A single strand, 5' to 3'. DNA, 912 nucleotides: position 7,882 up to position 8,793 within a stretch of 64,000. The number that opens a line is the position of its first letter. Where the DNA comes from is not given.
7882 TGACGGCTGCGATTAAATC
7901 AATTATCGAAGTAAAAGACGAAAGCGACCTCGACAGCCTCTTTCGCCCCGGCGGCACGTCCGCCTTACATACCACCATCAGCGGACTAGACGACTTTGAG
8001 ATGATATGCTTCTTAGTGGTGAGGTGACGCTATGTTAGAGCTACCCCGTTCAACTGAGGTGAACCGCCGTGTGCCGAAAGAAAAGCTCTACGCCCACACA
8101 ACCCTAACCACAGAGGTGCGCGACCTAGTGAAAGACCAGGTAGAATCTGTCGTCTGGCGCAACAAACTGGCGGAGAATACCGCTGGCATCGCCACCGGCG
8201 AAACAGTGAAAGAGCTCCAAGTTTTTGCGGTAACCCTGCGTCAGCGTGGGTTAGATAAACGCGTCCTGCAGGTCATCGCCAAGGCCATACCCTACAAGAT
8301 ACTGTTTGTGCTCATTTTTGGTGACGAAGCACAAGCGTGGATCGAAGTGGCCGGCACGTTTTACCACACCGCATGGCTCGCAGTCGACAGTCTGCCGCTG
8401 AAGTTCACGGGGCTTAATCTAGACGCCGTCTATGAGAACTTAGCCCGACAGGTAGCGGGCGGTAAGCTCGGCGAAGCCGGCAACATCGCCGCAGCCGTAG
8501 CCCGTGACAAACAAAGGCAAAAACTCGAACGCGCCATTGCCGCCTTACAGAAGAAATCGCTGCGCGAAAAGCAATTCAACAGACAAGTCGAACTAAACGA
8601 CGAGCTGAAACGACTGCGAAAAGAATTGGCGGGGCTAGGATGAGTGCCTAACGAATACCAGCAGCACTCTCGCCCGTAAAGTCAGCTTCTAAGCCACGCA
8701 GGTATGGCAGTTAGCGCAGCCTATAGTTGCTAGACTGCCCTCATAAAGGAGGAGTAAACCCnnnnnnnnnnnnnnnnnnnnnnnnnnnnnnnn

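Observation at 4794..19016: Six-gene co-directional locus (SNF2 + DUF4391 + N6A MTase + Type III Res + two DUF1998 helicases): a hybrid that fits neither Type III R-M nor DISARM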

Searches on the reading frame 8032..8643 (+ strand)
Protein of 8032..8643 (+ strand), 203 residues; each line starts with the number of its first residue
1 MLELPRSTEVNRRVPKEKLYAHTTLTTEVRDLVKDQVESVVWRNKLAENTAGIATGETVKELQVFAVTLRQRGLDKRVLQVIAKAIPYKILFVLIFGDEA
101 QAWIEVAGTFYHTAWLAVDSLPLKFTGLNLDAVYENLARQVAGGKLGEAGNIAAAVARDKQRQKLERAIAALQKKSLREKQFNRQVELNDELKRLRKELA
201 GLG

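Call 3: search_protein_families(library=pfam, proteins=[window:8032-8643:+], max_evalue=0.01)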
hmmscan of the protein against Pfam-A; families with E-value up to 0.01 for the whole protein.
window:8032-8643:+ (203 aa): 1 family
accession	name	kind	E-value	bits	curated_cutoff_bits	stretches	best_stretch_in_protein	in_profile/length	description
PF14335.11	DUF4391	-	4.4e-50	171.2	29.9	1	2-199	1-232/232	Domain of unknown function (DUF4391)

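Call 4: search_protein_families(library=padloc, proteins=[window:8032-8643:+], max_evalue=0.001)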
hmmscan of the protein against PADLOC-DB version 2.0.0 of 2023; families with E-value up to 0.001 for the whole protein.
window:8032-8643:+ (203 aa): 0 families

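Call 11: search_protein_families(library=ncbifam, proteins=[window:8032-8643:+], max_evalue=0.001)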
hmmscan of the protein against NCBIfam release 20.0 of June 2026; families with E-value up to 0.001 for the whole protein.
window:8032-8643:+ (203 aa): 0 families

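Call 26: search_dna_similar(query=window:8032-8643:+, collection=plasmids, mode=protein, max_rows=60, max_evalue=0.00001)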
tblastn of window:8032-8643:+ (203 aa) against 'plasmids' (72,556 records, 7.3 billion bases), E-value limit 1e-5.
Records with a match: 56; places in all: 56; records where one place covers at least 80% of the query: 56.
Best place of each record, by identity: <60% 56.
By first word of the organism name: Escherichia 14; Acinetobacter 10; Enterococcus 9; Lactococcus 3; Citrobacter 2; Latilactobacillus 2; Raoultella 1; Enterobacter 1; Aeromonas 1; Sphingobium 1; and 12 more.
By predicted mobility (MOB-suite, as given by PLSDB): non-mobilizable 24; conjugative 19; mobilizable 13.
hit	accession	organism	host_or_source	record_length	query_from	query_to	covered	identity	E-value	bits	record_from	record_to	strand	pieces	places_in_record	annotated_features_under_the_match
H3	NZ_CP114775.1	Raoultella planticola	Homo sapiens,cell ...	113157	1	202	100%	33.2%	1e-23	104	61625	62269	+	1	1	DUF4391 domain-containing protein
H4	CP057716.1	Escherichia coli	culture,Pooled pig faecal samples ...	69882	4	202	98%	33.6%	7e-24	105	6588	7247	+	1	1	DUF4391 domain-containing protein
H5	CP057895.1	Escherichia coli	culture,Pooled cattle faecal samples ...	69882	4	202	98%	33.6%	7e-24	105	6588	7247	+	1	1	DUF4391 domain-containing protein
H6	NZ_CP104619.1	Escherichia coli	cell culture,chicken feces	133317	4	202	98%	33.6%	7e-24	105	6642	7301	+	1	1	DUF4391 domain-containing protein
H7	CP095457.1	Escherichia coli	pig,cell culture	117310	4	202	98%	33.6%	2e-23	104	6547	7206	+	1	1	DUF4391 domain-containing protein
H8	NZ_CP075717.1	Escherichia coli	Sus scrofa,water sample,wastewater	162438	4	202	98%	33.6%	2e-23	104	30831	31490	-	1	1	DUF4391 domain-containing protein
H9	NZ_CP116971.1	Escherichia coli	Sus scrofa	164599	4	202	98%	33.6%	2e-23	104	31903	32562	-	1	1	DUF4391 domain-containing protein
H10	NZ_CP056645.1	Citrobacter freundii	culture,Freshwater sample from ...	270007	5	202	98%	33.8%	3e-22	100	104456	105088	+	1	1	DUF4391 domain-containing protein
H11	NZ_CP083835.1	Enterobacter asburiae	Homo sapiens,sputum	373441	5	202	98%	33.8%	3e-22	100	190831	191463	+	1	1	DUF4391 domain-containing protein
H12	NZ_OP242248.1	Escherichia coli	Homo sapiens,stool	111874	4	202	98%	32.7%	3e-22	100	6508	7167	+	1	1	DUF4391 domain-containing protein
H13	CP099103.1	Escherichia coli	culture,Pooled sediment sample ...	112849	4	202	98%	32.7%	3e-22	100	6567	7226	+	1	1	DUF4391 domain-containing protein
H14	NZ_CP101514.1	Escherichia coli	migratory bird,feces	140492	4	202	98%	32.3%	2e-22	101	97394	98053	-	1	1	DUF4391 domain-containing protein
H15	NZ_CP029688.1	Escherichia coli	single strain,air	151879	4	202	98%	32.3%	2e-22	101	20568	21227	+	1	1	DUF4391 domain-containing protein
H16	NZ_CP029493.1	Escherichia coli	Homo sapiens,fecal sample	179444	4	202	98%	32.3%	2e-22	101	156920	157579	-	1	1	DUF4391 domain-containing protein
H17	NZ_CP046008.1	Escherichia coli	swine,mixed culture,feces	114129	4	202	98%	32.3%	1e-21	99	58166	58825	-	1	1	DUF4391 domain-containing protein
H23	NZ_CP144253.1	Acinetobacter baumannii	patient,Nanchang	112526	1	202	100%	30.8%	2e-21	98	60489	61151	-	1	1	DUF4391 domain-containing protein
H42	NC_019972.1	Methanomethylovorans hollandica DSM 15978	-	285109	1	203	100%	24.4%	5e-8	59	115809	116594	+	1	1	DUF4391 domain-containing protein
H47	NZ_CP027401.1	Enterococcus faecium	Homo sapiens,blood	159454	3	200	98%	24.1%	6e-8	59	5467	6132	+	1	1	DUF4391 domain-containing protein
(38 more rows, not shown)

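Call 28: get_annotated_region(hit=H4, flank=12000)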
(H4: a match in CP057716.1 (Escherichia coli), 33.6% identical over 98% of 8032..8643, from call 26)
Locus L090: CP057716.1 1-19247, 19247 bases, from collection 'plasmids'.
description: Escherichia coli strain RHB17-C02 plasmid pRHB17-C02_4, complete sequence
organism: Escherichia coli (NCBI taxid 562)
taxonomy: Bacteria; Pseudomonadota; Gammaproteobacteria; Enterobacterales; Enterobacteriaceae; Escherichia; Escherichia coli
host: -; source: culture,Pooled pig faecal samples collected from floor of farm; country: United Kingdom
typing (MOB-suite, as given by PLSDB): non-mobilizable; replicon IncFIB
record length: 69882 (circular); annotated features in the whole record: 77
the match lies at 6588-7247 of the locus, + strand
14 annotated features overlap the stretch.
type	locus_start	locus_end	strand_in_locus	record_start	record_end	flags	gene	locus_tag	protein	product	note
CDS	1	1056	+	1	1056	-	repA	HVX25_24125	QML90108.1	replication protein RepA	-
CDS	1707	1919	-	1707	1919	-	-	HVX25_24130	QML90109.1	hypothetical protein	-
CDS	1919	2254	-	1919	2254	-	-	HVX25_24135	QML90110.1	hypothetical protein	-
CDS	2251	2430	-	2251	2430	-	-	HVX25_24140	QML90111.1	hypothetical protein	-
CDS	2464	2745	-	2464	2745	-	-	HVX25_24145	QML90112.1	hypothetical protein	-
CDS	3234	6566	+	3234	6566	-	-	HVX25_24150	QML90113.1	DEAD/DEAH box helicase family protein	-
CDS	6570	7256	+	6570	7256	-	-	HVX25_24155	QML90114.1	DUF4391 domain-containing protein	-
CDS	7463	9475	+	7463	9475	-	-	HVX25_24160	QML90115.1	site-specific DNA-methyltransferase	-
CDS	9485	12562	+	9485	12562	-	-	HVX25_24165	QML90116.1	DEAD/DEAH box helicase family protein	-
CDS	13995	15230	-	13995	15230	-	-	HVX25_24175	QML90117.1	AAA family ATPase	-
CDS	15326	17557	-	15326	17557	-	-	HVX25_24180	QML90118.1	porphyrin biosynthesis protein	-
CDS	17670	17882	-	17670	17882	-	-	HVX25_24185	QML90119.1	hypothetical protein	-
CDS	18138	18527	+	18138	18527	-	-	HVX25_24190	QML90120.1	XRE family transcriptional regulator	-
CDS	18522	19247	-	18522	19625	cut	-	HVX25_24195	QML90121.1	site-specific integrase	-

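Call 29: get_annotated_region(hit=H23, flank=12000)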
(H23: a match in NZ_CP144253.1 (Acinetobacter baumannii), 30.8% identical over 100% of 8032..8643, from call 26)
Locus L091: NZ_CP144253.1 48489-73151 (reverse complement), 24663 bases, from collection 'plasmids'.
description: Acinetobacter baumannii strain YFY27 plasmid pYFY27.1, complete sequence
organism: Acinetobacter baumannii (NCBI taxid 470)
taxonomy: Bacteria; Pseudomonadota; Gammaproteobacteria; Moraxellales; Moraxellaceae; Acinetobacter; Acinetobacter baumannii
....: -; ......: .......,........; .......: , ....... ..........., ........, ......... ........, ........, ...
typing (MOB-suite, as given by PLSDB): non-mobilizable; replicon rep_cluster_718
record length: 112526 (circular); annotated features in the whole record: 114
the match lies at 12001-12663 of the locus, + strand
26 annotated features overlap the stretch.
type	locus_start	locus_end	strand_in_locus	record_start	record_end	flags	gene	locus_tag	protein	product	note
CDS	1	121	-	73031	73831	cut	-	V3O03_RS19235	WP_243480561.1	hypothetical protein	-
CDS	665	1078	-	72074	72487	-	-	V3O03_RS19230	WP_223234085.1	hypothetical protein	-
CDS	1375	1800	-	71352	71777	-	-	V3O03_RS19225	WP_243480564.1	hypothetical protein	-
CDS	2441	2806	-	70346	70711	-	-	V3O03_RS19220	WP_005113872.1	hypothetical protein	-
CDS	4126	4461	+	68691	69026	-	-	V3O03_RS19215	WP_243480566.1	hypothetical protein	-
CDS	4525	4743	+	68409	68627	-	-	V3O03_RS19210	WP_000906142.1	hypothetical protein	-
CDS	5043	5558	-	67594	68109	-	-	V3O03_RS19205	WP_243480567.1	hypothetical protein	-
CDS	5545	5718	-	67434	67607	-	-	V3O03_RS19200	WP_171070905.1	hypothetical protein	-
CDS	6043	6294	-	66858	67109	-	-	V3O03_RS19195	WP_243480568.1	hypothetical protein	-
CDS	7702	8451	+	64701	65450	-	-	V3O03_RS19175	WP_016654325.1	toll/interleukin-1 receptor domain-containing protein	GO:0007165 - signal transduction [Evidence IEA]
CDS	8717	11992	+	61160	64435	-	-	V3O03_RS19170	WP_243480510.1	helicase-related protein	-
CDS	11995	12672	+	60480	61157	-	-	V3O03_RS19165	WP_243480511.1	DUF4391 domain-containing protein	-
CDS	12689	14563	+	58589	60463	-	-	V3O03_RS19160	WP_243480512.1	site-specific DNA-methyltransferase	GO:0006306 - DNA methylation [Evidence IEA]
CDS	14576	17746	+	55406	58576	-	-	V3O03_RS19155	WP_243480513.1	DEAD/DEAH box helicase family protein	-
CDS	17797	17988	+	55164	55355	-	-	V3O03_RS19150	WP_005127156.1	hypothetical protein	-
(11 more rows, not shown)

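Call 30: get_annotated_region(hit=H47, flank=12000)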
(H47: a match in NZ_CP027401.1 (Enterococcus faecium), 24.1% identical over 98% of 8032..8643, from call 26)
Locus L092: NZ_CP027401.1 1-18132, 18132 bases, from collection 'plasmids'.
description: Enterococcus faecium strain FDAARGOS_323 plasmid unnamed, complete sequence
organism: Enterococcus faecium (NCBI taxid 1352)
taxonomy: Bacteria; Bacillota; Bacilli; Lactobacillales; Enterococcaceae; Enterococcus; Enterococcus faecium
host: -; source: Homo sapiens,blood; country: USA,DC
typing (MOB-suite, as given by PLSDB): conjugative; replicon rep_cluster_893; relaxase MOBP,MOBT; mating-pair formation MPF_T
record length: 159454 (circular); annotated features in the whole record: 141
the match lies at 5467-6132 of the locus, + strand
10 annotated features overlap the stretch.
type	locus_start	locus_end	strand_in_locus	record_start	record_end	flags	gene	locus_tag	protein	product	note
CDS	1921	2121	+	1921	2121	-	-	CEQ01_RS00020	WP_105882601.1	helix-turn-helix transcriptional regulator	-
CDS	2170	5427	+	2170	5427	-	-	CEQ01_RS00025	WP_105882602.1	helicase-related protein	-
CDS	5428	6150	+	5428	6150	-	-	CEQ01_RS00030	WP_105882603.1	DUF4391 domain-containing protein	-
CDS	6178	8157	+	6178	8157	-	-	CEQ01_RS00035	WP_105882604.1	site-specific DNA-methyltransferase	GO:0006306 - DNA methylation [Evidence IEA]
CDS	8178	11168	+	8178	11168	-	-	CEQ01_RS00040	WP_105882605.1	DEAD/DEAH box helicase family protein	-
CDS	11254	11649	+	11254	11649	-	-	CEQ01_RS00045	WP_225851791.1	hypothetical protein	-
CDS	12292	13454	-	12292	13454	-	-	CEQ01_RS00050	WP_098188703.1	IS3 family transposase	-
CDS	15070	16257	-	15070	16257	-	-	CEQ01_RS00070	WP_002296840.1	IS256-like element IS16 family transposase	GO:0006313 - DNA transposition [Evidence IEA]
CDS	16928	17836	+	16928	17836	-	-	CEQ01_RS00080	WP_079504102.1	IS982-like element ISEfm1 family transposase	GO:0006313 - DNA transposition [Evidence IEA]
CDS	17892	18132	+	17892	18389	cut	-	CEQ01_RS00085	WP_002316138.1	GNAT family N-acetyltransferase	-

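Call 31: get_annotated_region(hit=H42, flank=12000)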
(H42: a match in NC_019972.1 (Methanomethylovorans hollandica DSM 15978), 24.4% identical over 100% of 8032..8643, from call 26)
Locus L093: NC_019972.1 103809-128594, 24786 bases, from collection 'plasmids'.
description: Methanomethylovorans hollandica DSM 15978 plasmid pMETHO01, complete sequence
organism: Methanomethylovorans hollandica DSM 15978 (NCBI taxid 867904)
taxonomy: Archaea; Euryarchaeota; Methanomicrobia; Methanosarcinales; Methanosarcinaceae; Methanomethylovorans; Methanomethylovorans hollandica; Methanomethylovorans hollandica DSM 15978
host: -; source: -; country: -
typing (MOB-suite, as given by PLSDB): non-mobilizable; replicon rep_cluster_57
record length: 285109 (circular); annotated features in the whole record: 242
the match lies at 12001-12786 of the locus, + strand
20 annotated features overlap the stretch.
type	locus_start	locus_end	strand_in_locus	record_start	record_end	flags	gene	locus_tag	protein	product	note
CDS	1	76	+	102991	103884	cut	-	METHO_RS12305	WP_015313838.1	SEC-C domain-containing protein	-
CDS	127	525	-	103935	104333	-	-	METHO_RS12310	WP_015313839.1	DUF1699 family protein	-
CDS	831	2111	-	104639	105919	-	-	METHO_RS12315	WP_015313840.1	ATP-binding protein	-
CDS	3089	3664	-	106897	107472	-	-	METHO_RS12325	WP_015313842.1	hypothetical protein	-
CDS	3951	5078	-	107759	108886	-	-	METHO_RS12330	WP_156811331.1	ISH3 family transposase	-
CDS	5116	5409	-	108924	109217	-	-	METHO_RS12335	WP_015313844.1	hypothetical protein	-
CDS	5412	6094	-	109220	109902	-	-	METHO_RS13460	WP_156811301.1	IS1 family transposase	-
CDS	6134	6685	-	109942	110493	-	-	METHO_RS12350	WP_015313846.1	hypothetical protein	-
CDS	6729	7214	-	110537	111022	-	-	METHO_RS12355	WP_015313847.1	hypothetical protein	-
CDS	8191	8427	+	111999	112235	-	-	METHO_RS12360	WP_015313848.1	hypothetical protein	-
CDS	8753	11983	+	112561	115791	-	-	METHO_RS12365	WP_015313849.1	helicase-related protein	-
CDS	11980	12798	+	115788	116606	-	-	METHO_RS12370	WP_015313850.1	DUF4391 domain-containing protein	-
CDS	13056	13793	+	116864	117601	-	-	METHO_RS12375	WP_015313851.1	hypothetical protein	-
CDS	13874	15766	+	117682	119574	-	-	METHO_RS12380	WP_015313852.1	site-specific DNA-methyltransferase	GO:0006306 - DNA methylation [Evidence IEA]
CDS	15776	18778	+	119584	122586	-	-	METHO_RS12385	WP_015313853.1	DEAD/DEAH box helicase family protein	-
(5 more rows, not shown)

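Call 42: find_homologous_proteins(query=window:8032-8643:+, max_evalue=0.00001)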
Query window:8032-8643:+ (203 aa): 1034 proteins with E <= 0.00001 among 1424 candidates; the best 120 are listed.
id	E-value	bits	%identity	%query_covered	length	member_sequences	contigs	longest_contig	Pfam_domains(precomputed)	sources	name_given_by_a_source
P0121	8.6e-122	422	99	100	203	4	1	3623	PF14335.12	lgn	-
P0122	1.1e-93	330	76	100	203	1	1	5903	PF14335.12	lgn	-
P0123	1.1e-93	330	76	100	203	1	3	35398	PF14335.12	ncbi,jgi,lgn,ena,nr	ncbi:hypothetical protein JT05_06625 [Desulfosporosinus sp. Tol-M]|nr:hypothetical protein JT05_0662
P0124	2.6e-93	329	76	100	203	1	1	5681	PF14335.12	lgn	-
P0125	5.3e-93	328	75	100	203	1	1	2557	PF14335.12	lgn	-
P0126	5.8e-93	328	76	100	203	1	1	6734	PF14335.12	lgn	-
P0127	6.7e-93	327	77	98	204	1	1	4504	PF14335.12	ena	-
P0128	9.4e-93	327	76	100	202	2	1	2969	PF14335.12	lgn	-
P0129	2.1e-92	326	76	100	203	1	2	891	PF14335.12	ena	-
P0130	3.3e-92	325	75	100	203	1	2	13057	PF14335.12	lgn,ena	-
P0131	3.5e-92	325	75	100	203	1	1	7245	PF14335.12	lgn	-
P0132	3.8e-92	325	75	100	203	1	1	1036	PF14335.12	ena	-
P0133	3.9e-92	325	75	100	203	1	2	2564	PF14335.12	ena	-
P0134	4.8e-92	325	74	100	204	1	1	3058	PF14335.12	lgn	-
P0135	6.2e-92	324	74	100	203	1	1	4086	PF14335.12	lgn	-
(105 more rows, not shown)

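Call 57: find_homologous_proteins(query=A2, max_evalue=0.00001)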
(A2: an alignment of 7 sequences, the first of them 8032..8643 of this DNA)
Query A2 (7 sequences) (203 aa, profile of the alignment): 1303 proteins with E <= 0.00001 among 8000 candidates; the best 120 are listed.
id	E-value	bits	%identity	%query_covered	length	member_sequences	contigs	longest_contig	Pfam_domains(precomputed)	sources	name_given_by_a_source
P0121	1.3e-71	259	99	100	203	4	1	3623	PF14335.12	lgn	-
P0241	7.7e-70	253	24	100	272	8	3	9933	PF14335.12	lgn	-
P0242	2.3e-69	251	25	98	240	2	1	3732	PF14335.12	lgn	-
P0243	9.8e-69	249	25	98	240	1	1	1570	PF14335.12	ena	-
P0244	1.1e-68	249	24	98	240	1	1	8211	PF14335.12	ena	-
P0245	1.2e-68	249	27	98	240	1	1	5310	PF14335.12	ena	-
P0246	1.5e-68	249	24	98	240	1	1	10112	PF14335.12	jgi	-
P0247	2.1e-68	248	25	92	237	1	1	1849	PF14335.12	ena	-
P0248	2.3e-68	248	25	98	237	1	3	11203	PF14335.12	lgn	-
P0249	2.5e-68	248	25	98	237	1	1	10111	PF14335.12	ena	-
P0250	2.7e-68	248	25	98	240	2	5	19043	PF14335.12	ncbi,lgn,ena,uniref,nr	ncbi:DUF4391 domain-containing protein [Enterococcus lactis]|uniref:DUF4391 domain-containing protei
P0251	2.8e-68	248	25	98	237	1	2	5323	PF14335.12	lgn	-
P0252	3.7e-68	247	24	98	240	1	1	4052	PF14335.12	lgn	-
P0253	4.5e-68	247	24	98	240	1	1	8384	PF14335.12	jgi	-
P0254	9.6e-68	246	25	98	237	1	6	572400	PF14335.12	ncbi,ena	-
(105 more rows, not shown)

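Call 67: search_solved_structures(query=A3, max_evalue=10)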
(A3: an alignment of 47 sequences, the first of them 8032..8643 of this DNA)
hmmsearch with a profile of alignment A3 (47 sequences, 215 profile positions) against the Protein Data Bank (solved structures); distinct sequences matched with E-value up to 10: 6.
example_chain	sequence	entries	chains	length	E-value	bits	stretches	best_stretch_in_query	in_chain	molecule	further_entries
3gzu_A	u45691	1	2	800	0.094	15.4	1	133-197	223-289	Inner capsid protein VP2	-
7cra_A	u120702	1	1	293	0.58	12.8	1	110-193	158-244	Lon protease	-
4pxj_A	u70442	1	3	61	0.64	12.7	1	161-213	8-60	C-Jun-amino-terminal kinase-interacting protein 3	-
7yph_A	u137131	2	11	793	1.3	11.7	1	111-193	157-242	Lon protease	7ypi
8k3y_A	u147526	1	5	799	1.3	11.7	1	111-193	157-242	Lon protease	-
9tlt_A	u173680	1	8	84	6.8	9.3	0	136-189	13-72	Sc-apCC-2-KLHL20-4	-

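Call 68: predict_structure(alignment_id=A3)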
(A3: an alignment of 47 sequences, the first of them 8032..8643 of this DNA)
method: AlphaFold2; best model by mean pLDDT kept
length: 203 residues; sequences in the alignment: 47
mean_pLDDT: 78.8   pTM: 0.72
mean pLDDT of the five models: 78.8, 77.5, 76.4, 75.9, 61.3
residues with pLDDT >= 90: 58; 70-90: 104; 50-70: 20; < 50: 21
segments of 3 or more residues with pLDDT < 50: 1-9, 47-58
pLDDT, mean of each block of 10 residues (from residue 1): 44 69 70 85 57 44 83 84 77 90 89 86 73 86 86 90 92 90 90 92 77
secondary structure, 60 per line:
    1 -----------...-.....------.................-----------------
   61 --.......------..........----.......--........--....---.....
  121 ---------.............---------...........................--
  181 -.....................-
elements in order: E12-14 H16-20 H27-36 E37-43 E63-69 H76-85 E90-96 E99-106 E109-112 H130-142 H152-178 H182-202

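Call 71: fold_search(model_id=the predicted structure, library=pdb)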
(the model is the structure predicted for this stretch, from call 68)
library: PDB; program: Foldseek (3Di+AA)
matches with E <= 10: 497; with E <= 0.001: 0
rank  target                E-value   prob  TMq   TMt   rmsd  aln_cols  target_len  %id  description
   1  5xj2_C                9.1e-02  0.35  0.23  0.11  10.6       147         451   11  Structure of spRlmCD with U747 RNA (released 2017-11-01)
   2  5xj2_B                1.3e-01  0.44  0.23  0.12   9.3       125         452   11  Structure of spRlmCD with U747 RNA (released 2017-11-01)
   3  9lq9                  2.7e-01  0.20  0.14  0.12   5.3        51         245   16  Crysral structure of NrN (released 2025-11-26)
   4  8wkq_UI               3.4e-01  0.21  0.20  0.25   9.8        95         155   19  Cryo-EM structure of the MS ring (C1) with export apparatus and proximal rod within the flagellar motor-hook complex  (released 2024-09-04)
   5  4hlb                  3.6e-01  0.20  0.20  0.36  11.7       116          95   12  Crystal structure of an alpha-lytic protease prodomain-like protein (DESPIG_01740) from Desulfovibrio piger ATCC 29098 a (released 2012-12-12)
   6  3bio_B                3.8e-01  0.20  0.19  0.14  14.5       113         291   10  Crystal structure of oxidoreductase (Gfo/Idh/MocA family member) from Porphyromonas gingivalis W83 (released 2007-12-25)
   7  9lqb                  5.4e-01  0.14  0.17  0.14   7.9        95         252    8  Crystal structure of NrN E21A in complex with SAH-AMP (released 2025-11-26)
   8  8hmy_C                5.4e-01  0.08  0.19  0.14  14.7       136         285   12  Cryo-EM structure of the human pre-catalytic TSEN/pre-tRNA complex (released 2023-04-19)
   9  1uwv                  5.8e-01  0.13  0.18  0.10  10.5       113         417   10  Crystal Structure of RumA, the iron-sulfur cluster containing E. coli 23S Ribosomal RNA 5-Methyluridine Methyltransferas (released 2004-03-18)
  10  5kew_E                6.1e-01  0.15  0.16  0.33  10.2        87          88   13  Vibrio parahaemolyticus VtrA/VtrC complex bound to the bile salt taurodeoxycholate (released 2016-07-20)
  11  3dev_A                6.5e-01  0.13  0.18  0.13   9.2       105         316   13  Crystal structure of SH1221 protein from Staphylococcus haemolyticus, Northeast Structural Genomics Consortium Target  (released 2008-08-05)
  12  6tvv_A                6.5e-01  0.11  0.13  0.07   3.9        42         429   17  Crystal structure of 3'-5' RecJ exonuclease from M. Jannaschii (released 2021-01-27)
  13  5nz7_A                6.5e-01  0.10  0.16  0.05  12.1       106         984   10  Clostridium thermocellum cellodextrin phosphorylase ligand free form (released 2017-08-09)
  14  3bio_A                6.5e-01  0.09  0.19  0.14  16.9       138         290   12  Crystal structure of oxidoreductase (Gfo/Idh/MocA family member) from Porphyromonas gingivalis W83 (released 2007-12-25)
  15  6p5n_Aq               6.5e-01  0.06  0.13  0.07  23.3       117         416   14  Structure of a mammalian 80S ribosome in complex with a single translocated Israeli Acute Paralysis Virus IRES and eR (released 2019-09-25)
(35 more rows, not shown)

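Call 72: fold_search(model_id=the predicted structure, library=viral)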
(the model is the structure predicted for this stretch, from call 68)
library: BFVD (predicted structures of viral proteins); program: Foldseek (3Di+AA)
matches with E <= 10: 629; with E <= 0.001: 0
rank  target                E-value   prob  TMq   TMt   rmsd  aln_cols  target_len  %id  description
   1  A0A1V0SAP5            2.0e-02  0.75  0.24  0.17  11.1       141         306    8  RNA methyltransferase [Catovirus CTV1]
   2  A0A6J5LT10            7.1e-02  0.30  0.12  0.13  11.9        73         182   20  Uncharacterized protein [uncultured Caudovirales phage]
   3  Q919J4                9.0e-02  0.85  0.27  0.15   3.8        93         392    8  Uncharacterized protein [Culex nigripalpus nucleopolyhedrovirus (isolate Florida/1997)]
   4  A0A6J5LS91            1.2e-01  0.41  0.23  0.39   9.9       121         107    7  Uncharacterized protein [uncultured Caudovirales phage]
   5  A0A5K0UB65            1.3e-01  0.23  0.24  0.08  16.1       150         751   12  Uncharacterized protein [Yasminevirus sp. GU-2018]
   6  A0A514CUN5            1.3e-01  0.20  0.22  0.20  17.1       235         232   12  Uncharacterized protein [Achromobacter phage vB_AxyP_19-32_Axy13]
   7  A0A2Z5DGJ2            1.4e-01  0.18  0.19  0.29  12.2       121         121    9  PURF24 [African swine fever virus]
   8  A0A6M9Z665            1.8e-01  0.75  0.25  0.38  18.5       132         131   17  (no name in the UniProt tables at hand)
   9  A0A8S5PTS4            1.8e-01  0.35  0.23  0.07   8.4       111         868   10  site-specific DNA-methyltransferase (adenine-specific) [Siphoviridae sp. ct0yh16]
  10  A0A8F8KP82            1.8e-01  0.12  0.23  0.09  19.4       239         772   12  Uncharacterized protein [Clandestinovirus]
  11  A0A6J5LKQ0            2.0e-01  0.21  0.19  0.33  17.1       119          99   19  Uncharacterized protein [uncultured Caudovirales phage]
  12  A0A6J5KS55            2.1e-01  0.30  0.28  0.26  21.3       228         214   12  Uncharacterized protein [uncultured Caudovirales phage]
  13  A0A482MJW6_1          2.1e-01  0.21  0.26  0.07  32.2       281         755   14  Uncharacterized protein [Nodularia phage vB_NspS-kac68v162]
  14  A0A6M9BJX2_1          2.1e-01  0.11  0.17  0.05  16.6       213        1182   13  RNA-directed RNA polymerase [Kummerowia striata picorna-like virus]
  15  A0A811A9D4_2          2.2e-01  0.08  0.17  0.05  22.1       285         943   10  (no name in the UniProt tables at hand)
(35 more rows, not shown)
